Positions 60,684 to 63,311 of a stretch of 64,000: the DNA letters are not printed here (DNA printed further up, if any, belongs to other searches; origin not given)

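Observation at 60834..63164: Unusual single-polypeptide fusion: thioredoxin-reductase-like flavoprotein / 2x CNB / 4x Cys-cluster ferredoxin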

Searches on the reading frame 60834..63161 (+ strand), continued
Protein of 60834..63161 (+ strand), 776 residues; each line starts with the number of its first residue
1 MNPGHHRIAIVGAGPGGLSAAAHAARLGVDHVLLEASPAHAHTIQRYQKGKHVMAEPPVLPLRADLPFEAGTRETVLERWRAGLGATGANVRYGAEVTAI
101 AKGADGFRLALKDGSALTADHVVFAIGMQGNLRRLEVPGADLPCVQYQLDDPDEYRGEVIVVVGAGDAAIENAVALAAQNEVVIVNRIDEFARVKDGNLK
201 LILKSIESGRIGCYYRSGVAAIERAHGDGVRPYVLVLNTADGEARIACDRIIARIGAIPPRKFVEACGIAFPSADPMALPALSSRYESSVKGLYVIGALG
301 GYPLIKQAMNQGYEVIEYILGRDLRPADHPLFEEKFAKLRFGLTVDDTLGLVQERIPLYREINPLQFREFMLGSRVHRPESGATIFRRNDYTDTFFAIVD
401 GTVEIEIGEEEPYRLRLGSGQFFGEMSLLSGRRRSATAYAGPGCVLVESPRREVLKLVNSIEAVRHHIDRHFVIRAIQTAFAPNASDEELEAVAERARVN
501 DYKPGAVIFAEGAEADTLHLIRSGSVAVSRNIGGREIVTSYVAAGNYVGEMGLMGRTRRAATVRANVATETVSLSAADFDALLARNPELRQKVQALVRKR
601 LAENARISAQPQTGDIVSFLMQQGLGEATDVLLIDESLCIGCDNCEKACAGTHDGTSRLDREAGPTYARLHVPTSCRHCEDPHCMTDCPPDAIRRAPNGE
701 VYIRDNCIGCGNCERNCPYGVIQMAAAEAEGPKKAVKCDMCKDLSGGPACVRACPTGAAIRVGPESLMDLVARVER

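Call 85: search_protein_families(library=pfam, proteins=[L117:5548-7296:+, L099:7299-9467:+, L084:3592-4968:-, L126:3129-4094:+, L092:5000-6388:+, L087:4889-5881:-, L099:1306-2454:+, L084:14321-15529:-], max_evalue=0.001)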
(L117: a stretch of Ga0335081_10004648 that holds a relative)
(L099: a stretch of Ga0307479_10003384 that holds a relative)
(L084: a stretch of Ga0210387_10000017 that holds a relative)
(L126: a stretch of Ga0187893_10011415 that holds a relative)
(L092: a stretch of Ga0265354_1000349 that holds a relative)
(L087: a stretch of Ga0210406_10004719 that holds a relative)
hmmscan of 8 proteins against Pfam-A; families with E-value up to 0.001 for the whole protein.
L117:5548-7296:+ (583 aa): 4 families
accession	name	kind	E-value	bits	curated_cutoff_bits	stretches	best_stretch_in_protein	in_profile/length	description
PF01512.22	Complex1_51K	-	5.6e-41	140.4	31.2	1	198-367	2-146/150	Nuo51 FMN-binding domain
PF01257.25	2Fe-2S_thioredx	-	5.3e-29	101.4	24.8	1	22-144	12-139/145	Thioredoxin-like [2Fe-2S] ferredoxin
PF10589.14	NADH_4Fe-4S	-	2.3e-26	91.9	23.5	1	481-565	1-85/85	NADH-ubiquinone oxidoreductase-F iron-sulfur binding region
PF10531.15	SLBB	-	4.2e-06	26.9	27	1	394-429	2-37/55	SLBB domain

L099:7299-9467:+ (723 aa): 17 families
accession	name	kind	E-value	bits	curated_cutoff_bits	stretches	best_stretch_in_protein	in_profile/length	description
PF00027.35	cNMP_binding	-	6.6e-38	129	27.5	2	436-518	3-86/89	Cyclic nucleotide-binding domain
PF13510.11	Fer2_4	-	9.8e-17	61.2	22.8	1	10-84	3-81/82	2Fe-2S iron-sulfur cluster binding domain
PF12838.12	Fer4_7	-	1.5e-15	57.8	27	2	640-703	2-52/52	4Fe-4S dicluster domain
PF00037.32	Fer4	-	1.9e-14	53.2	21.1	2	634-655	2-23/24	4Fe-4S binding domain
PF12837.12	Fer4_6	-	1.1e-13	50.9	25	2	195-212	7-24/24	4Fe-4S binding domain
PF13187.11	Fer4_9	-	2.3e-13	50.4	27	2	609-653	2-50/52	4Fe-4S dicluster domain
PF13237.11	Fer4_10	-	4e-12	46.3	25.5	1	634-700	3-53/53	4Fe-4S dicluster domain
PF14697.11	Fer4_21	-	2.6e-11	43.9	35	0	609-655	8-57/59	4Fe-4S dicluster domain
PF13183.11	Fer4_8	-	4.7e-09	37.1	27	1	640-702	5-67/68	4Fe-4S dicluster domain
PF12797.12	Fer4_2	-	1.5e-08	34.5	24.5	1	635-652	5-22/22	4Fe-4S binding domain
PF10588.14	NADH-G_4Fe-4S_3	-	2.3e-08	33.9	27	1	91-130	1-40/40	NADH-ubiquinone oxidoreductase-G iron-sulfur binding region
PF13534.11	Fer4_17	-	2.5e-08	34.8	22.2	1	640-702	2-59/61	4Fe-4S dicluster domain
PF13484.11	Fer4_16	-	1.7e-06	29.2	30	0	196-216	1-22/66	4Fe-4S double cluster binding domain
PF12800.12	Fer4_4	-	3.1e-06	27.5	24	0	638-653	2-17/17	4Fe-4S binding domain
PF22117.2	Fer4_Nqo3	-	5.3e-05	23.8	27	1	147-213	4-67/67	NADH-quinone oxidoreductase subunit 3, ferredoxin-like domain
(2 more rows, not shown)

L084:3592-4968:- (458 aa): 2 families
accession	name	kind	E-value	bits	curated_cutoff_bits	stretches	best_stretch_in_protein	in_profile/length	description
PF13435.11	Cytochrome_C554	-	2.8e-10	41.4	20.8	1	64-137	7-84/84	Cytochrome c554 and c-prime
PF14522.11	Cytochrome_C7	-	0.00014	22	24.8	0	104-178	13-66/67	Cytochrome c7 and related cytochrome c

L126:3129-4094:+ (322 aa): 0 families

L092:5000-6388:+ (463 aa): 5 families
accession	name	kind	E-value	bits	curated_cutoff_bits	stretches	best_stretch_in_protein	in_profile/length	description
PF14522.11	Cytochrome_C7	-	1.9e-12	47.3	24.8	0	384-439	2-67/67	Cytochrome c7 and related cytochrome c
PF09699.15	Paired_CXXCH_1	-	4.2e-10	39.6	20.6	0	102-140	2-40/41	Doubled CXXCH motif (Paired_CXXCH_1)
PF14537.11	Cytochrom_c3_2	-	4.5e-09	37.1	25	0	65-106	2-43/79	Cytochrome c3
PF22113.1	Mtrc-MtrF_II-IV_dom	-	2.1e-07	31.1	30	0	111-272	9-130/176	Outer membrane cytochrome MtrC/MtrF-like, domains II/IV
PF02085.21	Cytochrom_CIII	-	0.00092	20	22.9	0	375-435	12-65/101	Class III cytochrome C family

L087:4889-5881:- (330 aa): 1 family
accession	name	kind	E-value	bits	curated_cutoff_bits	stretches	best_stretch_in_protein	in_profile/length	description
PF00248.27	Aldo_ket_red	-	8.3e-82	275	24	1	16-307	2-288/291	Aldo/keto reductase family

L099:1306-2454:+ (383 aa): 3 families
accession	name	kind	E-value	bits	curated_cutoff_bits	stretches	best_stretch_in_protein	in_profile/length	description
PF02163.28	Peptidase_M50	-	1.5e-19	70.7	27.2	2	59-130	3-100/221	Peptidase family M50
PF00571.33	CBS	-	2.7e-10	40.8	24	1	315-370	4-55/57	CBS domain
PF13398.12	Peptidase_M50B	-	0.00073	19.7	26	1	61-131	20-89/201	Peptidase M50B-like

L084:14321-15529:- (402 aa): 1 family
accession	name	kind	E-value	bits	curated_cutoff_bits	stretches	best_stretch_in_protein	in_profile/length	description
PF00365.25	PFK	-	6.8e-69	232.7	30.9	1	11-339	2-276/277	Phosphofructokinase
